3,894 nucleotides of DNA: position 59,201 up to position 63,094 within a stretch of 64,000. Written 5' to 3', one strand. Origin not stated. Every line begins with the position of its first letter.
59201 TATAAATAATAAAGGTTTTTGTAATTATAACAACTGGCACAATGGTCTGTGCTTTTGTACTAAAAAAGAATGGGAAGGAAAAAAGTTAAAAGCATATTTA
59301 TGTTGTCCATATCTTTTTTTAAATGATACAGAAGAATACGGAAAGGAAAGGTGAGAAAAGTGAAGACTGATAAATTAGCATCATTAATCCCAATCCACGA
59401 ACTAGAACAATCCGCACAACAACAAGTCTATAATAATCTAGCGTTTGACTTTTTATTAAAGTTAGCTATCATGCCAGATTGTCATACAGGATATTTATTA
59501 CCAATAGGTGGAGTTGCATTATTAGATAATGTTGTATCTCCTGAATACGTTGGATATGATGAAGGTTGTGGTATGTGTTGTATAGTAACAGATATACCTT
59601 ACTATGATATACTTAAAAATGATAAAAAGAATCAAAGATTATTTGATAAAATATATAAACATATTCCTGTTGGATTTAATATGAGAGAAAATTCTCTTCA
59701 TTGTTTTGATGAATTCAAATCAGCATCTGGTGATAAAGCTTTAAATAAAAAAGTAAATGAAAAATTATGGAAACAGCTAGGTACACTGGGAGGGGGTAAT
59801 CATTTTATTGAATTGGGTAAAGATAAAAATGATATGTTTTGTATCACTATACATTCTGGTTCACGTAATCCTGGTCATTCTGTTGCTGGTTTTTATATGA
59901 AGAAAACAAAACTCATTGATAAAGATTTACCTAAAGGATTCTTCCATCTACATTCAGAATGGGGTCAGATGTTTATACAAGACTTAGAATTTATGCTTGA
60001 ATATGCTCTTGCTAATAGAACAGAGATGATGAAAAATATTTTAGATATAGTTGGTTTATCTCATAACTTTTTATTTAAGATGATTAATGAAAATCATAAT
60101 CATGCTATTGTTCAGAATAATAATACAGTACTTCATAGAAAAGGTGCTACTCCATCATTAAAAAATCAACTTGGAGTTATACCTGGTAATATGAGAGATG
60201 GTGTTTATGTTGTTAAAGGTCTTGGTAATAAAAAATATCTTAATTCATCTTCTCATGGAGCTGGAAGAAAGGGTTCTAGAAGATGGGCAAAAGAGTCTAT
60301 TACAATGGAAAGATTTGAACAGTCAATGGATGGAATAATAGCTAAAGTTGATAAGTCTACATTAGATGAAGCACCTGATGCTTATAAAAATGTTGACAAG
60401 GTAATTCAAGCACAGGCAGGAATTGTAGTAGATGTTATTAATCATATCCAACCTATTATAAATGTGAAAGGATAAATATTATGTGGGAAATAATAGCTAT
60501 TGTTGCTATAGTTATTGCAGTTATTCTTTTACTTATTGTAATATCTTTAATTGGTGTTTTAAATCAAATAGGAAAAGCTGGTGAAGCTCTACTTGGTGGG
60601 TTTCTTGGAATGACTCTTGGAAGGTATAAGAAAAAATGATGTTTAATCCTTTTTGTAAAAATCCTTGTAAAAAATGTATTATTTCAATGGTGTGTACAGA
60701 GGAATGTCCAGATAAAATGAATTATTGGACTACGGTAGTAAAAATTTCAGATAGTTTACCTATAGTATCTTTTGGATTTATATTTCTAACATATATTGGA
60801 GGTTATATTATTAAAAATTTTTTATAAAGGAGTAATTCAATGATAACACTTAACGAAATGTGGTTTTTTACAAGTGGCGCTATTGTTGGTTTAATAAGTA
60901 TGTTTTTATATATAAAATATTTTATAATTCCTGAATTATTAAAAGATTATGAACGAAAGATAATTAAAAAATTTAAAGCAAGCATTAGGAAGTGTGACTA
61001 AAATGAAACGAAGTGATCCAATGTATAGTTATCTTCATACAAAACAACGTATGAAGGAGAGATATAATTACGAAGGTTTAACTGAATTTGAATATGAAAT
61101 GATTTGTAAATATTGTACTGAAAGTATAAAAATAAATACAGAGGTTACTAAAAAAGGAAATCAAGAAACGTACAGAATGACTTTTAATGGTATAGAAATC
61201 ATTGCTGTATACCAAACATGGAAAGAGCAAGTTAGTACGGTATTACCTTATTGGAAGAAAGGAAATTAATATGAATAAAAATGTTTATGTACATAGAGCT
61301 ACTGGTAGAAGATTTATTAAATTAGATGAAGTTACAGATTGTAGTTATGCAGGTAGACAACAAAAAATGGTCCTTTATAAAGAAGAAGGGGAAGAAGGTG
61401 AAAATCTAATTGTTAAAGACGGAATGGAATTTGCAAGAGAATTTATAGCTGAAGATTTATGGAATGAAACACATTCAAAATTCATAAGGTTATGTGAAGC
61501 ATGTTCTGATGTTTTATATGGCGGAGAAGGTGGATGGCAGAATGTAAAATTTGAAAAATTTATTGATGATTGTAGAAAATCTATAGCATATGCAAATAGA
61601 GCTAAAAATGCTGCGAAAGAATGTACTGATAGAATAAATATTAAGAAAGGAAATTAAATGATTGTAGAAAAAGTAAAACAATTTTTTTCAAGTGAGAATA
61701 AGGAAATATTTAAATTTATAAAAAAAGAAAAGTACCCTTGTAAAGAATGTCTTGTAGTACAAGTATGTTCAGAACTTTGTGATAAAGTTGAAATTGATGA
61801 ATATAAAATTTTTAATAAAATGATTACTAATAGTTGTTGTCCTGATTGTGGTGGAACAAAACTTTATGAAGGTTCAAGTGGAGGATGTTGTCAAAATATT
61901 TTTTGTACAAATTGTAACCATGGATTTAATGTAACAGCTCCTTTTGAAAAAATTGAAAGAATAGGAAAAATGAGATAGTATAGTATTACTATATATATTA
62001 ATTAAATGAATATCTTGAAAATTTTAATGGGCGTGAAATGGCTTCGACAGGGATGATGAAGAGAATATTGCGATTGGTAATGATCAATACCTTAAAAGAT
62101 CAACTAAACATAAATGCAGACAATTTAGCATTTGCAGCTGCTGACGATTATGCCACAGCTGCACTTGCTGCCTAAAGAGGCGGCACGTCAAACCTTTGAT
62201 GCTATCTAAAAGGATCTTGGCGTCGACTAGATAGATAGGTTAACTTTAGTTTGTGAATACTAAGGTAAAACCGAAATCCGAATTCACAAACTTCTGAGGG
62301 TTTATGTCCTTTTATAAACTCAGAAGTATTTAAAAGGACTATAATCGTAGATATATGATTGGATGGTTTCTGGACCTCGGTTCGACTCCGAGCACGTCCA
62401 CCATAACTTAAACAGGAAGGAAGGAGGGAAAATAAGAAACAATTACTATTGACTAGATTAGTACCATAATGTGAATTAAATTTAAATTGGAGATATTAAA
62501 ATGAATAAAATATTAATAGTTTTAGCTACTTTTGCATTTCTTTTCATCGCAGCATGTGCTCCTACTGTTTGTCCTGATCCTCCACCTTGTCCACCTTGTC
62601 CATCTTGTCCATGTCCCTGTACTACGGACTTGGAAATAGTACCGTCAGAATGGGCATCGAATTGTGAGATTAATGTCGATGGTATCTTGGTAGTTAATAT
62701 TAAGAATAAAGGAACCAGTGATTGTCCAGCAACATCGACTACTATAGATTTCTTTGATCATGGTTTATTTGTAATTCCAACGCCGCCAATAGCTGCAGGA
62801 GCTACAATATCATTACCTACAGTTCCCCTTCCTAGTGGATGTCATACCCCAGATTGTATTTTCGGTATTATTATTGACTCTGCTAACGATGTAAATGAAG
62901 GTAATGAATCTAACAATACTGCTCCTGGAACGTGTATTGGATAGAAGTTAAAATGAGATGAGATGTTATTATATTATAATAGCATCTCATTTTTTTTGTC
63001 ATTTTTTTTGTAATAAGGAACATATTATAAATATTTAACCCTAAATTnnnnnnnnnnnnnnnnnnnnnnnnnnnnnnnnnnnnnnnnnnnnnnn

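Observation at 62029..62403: Phage-encoded tmRNA with tag (A)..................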

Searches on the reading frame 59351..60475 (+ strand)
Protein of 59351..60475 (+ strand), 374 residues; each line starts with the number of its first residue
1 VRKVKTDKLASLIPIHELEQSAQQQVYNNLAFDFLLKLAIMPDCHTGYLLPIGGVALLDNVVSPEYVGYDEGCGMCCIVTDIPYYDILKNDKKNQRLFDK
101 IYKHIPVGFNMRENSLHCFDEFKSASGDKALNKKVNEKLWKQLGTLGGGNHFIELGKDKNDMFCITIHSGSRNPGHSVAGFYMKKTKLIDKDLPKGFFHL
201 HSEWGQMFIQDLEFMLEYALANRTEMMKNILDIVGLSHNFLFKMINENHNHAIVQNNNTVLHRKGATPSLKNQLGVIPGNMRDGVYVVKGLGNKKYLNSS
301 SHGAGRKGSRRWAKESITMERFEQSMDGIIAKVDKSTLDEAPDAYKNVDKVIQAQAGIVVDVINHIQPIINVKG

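Call 7: search_protein_families(library=phrogs, proteins=[window:59351-60475:+])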
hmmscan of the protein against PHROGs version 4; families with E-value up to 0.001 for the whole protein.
window:59351-60475:+ (374 aa): 2 families
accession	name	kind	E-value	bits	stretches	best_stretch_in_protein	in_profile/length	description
phrog_1075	-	DNA, RNA and nucleotide metabolism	3.3e-99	334.1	1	15-374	70-441/459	tRNA splicing ligase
phrog_32430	-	DNA, RNA and nucleotide metabolism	1.7e-33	116.3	1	247-374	14-138/139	tRNA splicing ligase RtcB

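Call 8: search_protein_families(library=pfam, proteins=[window:59351-60475:+], max_evalue=0.01)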
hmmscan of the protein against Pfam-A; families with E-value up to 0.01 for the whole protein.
window:59351-60475:+ (374 aa): 1 family
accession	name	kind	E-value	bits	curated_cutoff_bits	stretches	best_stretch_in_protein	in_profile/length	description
PF01139.22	RtcB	-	7.1e-75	253.3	27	2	128-374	132-426/426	tRNA-splicing ligase RtcB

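Call 13: find_related_loci(query=window:59351-60475:+, collection=viral_contigs, flank=10000)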
Query window:59351-60475:+ (374 aa) in viral_contigs; peptide patterns used: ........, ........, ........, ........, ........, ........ (x = any residue, [..] = any of these).
9 stretches matched a pattern; 1 encode a relative of the query (tblastn E <= 1e-3); 1 distinct loci.
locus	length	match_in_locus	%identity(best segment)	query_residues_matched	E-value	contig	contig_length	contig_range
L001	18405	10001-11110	58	7-374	9e-141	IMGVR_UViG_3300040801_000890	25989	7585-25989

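Call 49: search_dna_similar(query=window:59351-60475:+, collection=phages, mode=protein, max_rows=12)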
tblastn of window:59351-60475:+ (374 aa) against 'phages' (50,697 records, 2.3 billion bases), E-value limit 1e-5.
Records with a match: 707; places in all: 712; records where one place covers at least 80% of the query: 653.
Best place of each record, by identity: <60% 707.
By first word of the organism name: Mycobacterium 221; Bacillus 63; Listeria 58; Brevibacterium 32; Caulobacter 30; Halorubrum 30; Gordonia 25; Enterococcus 23; Microbacterium 19; Pseudomonas 17; and 47 more.
By host as written in the record: Mycobacterium smegmatis mc2 155 163; Listeria monocytogenes 47; - 46; Brevibacterium aurantiacum SMQ-1335 32; Mycobacterium smegmatis mc#155 29; Gordonia terrae 3612 24; Halorubrum sp. 16; Bacillus subtilis 14; and 160 more.
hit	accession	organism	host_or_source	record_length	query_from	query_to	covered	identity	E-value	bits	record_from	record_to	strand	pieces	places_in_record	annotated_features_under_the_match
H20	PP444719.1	Proteus phage J3S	Proteus mirabilis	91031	3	374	99%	41.6%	2e-74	256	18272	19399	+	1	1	RNA-splicing ligase | hypothetical protein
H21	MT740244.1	Proteus phage 3H10_20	Proteus mirabilis H10_20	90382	18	374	95%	42.4%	1e-74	257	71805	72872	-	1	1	RNA-ligase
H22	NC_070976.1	Proteus phage 3H10_20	Proteus mirabilis H10_20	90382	18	374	95%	42.4%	1e-74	257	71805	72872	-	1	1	RNA-ligase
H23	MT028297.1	Proteus phage Privateer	Proteus mirabilis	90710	18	374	95%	42.3%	1e-74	257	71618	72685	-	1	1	RtcB-like RNA ligase | ribosome_binding_site (x2)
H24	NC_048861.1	Proteus phage Privateer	Proteus mirabilis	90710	18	374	95%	42.3%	1e-74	257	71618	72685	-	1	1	tRNA splicing ligase | ribosome_binding_site (x2)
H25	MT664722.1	Proteus phage Vb_PmiP-P59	Proteus mirabilis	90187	18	374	95%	42.2%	1e-74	257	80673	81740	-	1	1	RNA-splicing ligase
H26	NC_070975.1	Proteus phage Vb_PmiP-P59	Proteus mirabilis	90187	18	374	95%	42.2%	1e-74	257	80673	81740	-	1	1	RNA-splicing ligase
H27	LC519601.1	Cronobacter phage vB_CsaP_009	Cronobacter sakazakii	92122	18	374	95%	42.2%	2e-74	256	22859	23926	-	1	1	hypothetical protein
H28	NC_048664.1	Cronobacter phage vB_CsaP_009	Cronobacter sakazakii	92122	18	374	95%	42.2%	2e-74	256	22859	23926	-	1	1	tRNA splicing ligase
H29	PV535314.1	Proteus phage vB_PMG_YP1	chicken and sheep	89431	18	374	95%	41.9%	2e-73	254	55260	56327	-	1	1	hypothetical protein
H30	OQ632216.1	Salmonella phage Arash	Salmonella enterica subsp. enterica ...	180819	18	374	95%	41.3%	3e-73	253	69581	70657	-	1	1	RNA ligase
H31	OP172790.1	Escherichia phage ECO319P1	Shigella flexneri DA319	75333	18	374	95%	38.8%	3e-70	244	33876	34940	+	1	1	hypothetical protein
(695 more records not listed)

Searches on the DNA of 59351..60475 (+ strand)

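Call 15: search_rna_families(source=L001, threshold=gathering)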
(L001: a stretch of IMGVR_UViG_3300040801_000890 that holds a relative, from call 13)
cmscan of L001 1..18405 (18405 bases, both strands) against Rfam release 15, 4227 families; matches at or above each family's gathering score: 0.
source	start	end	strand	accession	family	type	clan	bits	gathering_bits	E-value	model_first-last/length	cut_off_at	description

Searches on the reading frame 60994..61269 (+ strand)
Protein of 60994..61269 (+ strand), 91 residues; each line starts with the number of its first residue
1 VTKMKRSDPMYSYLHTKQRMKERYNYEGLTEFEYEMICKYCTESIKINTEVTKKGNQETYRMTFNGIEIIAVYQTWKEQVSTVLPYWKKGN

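Call 8: search_protein_families(library=pfam, proteins=[window:60994-61269:+], max_evalue=0.01)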
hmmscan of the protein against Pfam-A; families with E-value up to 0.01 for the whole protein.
window:60994-61269:+ (91 aa): 0 families

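Call 45: search_protein_families(library=pfam, max_evalue=0.1, proteins=[window:60994-61269:+])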
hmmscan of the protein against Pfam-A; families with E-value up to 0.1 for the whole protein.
window:60994-61269:+ (91 aa): 1 family
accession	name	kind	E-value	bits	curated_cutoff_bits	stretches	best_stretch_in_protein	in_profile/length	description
PF25169.1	DUF7830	-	0.09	13.1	27.5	0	16-53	14-52/72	Domain of unknown function (DUF7830)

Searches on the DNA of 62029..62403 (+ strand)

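Call 6: search_dna_similar(query=window:62029-62403:+, collection=phages, mode=distant)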
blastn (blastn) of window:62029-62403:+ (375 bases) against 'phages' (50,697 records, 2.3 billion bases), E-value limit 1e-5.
No match.

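Call 57: search_dna_similar(query=window:62343-62403:+, collection=phages, mode=distant, max_evalue=10, max_rows=30)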
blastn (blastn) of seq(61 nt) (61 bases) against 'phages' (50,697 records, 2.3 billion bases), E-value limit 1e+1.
Records with a match: 43; places in all: 43; records where one place covers at least 80% of the query: 3.
Best place of each record, by identity: >=99% 20; 90-95% 1; 80-90% 18; 60-80% 4.
By first word of the organism name: Streptomyces 17; Microbacterium 8; Halorubrum 4; Listeria 3; uncultured 3; Sphingobium 2; Haloarcula 2; Escherichia 2; Ruegeria 1; Ralstonia 1.
By host as written in the record: Streptomyces lividans JI 1326 11; Microbacterium foliorum NRRL B-24224 SEA 6; Streptomyces griseus ATCC 10137 5; Listeria monocytogenes 3; - 3; Microbacterium foliorum NRRL B-24224 2; Sphingobium sp. IP1 2; Halorubrum sodomense 2; and 7 more.
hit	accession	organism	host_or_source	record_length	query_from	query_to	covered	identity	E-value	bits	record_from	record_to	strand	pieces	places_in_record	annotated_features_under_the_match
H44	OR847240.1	Listeria phage LM 4-11-1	Listeria monocytogenes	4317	3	58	92%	77.6%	4e-2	41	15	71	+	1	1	record has no annotation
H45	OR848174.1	Listeria phage LM 4-14-1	Listeria monocytogenes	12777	3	58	92%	77.6%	4e-2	41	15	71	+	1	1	record has no annotation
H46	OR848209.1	Listeria phage LM 4-14-1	Listeria monocytogenes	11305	3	58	92%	77.6%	4e-2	41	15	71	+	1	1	record has no annotation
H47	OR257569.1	Ruegeria phage RpAliso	Ruegeria pomeroyi DSS-3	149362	20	61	69%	78.6%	2e+0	37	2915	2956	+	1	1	none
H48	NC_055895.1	uncultured phage cr7_1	human feces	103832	27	59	54%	81.8%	5e+0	34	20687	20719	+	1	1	transfer-messenger RNA, SsrA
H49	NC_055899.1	uncultured phage cr124_1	human feces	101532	27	59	54%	81.8%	5e+0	34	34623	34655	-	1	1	transfer-messenger RNA, SsrA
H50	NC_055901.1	uncultured phage cr130_1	Rhesus macaque feces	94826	31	59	48%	93.1%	3e-3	45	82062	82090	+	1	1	transfer-messenger RNA, SsrA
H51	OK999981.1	Microbacterium phage Skylord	Microbacterium foliorum NRRL B-24224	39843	32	60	48%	89.7%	1e-1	40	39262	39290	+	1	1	none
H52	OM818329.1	Microbacterium phage Clayda5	Microbacterium foliorum NRRL B-24224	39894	32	60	48%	89.7%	1e-1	40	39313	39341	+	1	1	none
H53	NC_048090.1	Microbacterium phage Armstrong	Microbacterium foliorum NRRL B-24224 SEA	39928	32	60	48%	89.7%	1e-1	40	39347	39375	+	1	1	none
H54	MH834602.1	Microbacterium phage Brahms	Microbacterium foliorum NRRL B-24224 SEA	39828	32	60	48%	89.7%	1e-1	40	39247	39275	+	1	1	none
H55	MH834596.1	Microbacterium phage Armstrong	Microbacterium foliorum NRRL B-24224 SEA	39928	32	60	48%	89.7%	1e-1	40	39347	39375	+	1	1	none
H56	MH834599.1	Microbacterium phage Bernstein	Microbacterium foliorum NRRL B-24224 SEA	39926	32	60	48%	89.7%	1e-1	40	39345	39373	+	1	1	none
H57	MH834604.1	Microbacterium phage Coltrane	Microbacterium foliorum NRRL B-24224 SEA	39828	32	60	48%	89.7%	1e-1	40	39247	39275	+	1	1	none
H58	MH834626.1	Microbacterium phage Rollins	Microbacterium foliorum NRRL B-24224 SEA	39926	32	60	48%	89.7%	1e-1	40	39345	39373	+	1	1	none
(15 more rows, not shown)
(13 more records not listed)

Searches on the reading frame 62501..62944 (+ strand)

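Call 8: search_protein_families(library=pfam, proteins=[window:62501-62944:+], max_evalue=0.01)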
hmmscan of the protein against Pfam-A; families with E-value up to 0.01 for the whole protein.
window:62501-62944:+ (147 aa): 1 family
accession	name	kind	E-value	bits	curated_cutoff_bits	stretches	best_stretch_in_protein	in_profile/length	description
PF07705.17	CARDB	-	5.8e-09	36.5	22.7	1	42-140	2-98/101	CARDB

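Call 10: search_protein_families(library=phrogs, proteins=[window:62501-62944:+])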
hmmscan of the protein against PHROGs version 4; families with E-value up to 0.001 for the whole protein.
window:62501-62944:+ (147 aa): 0 families
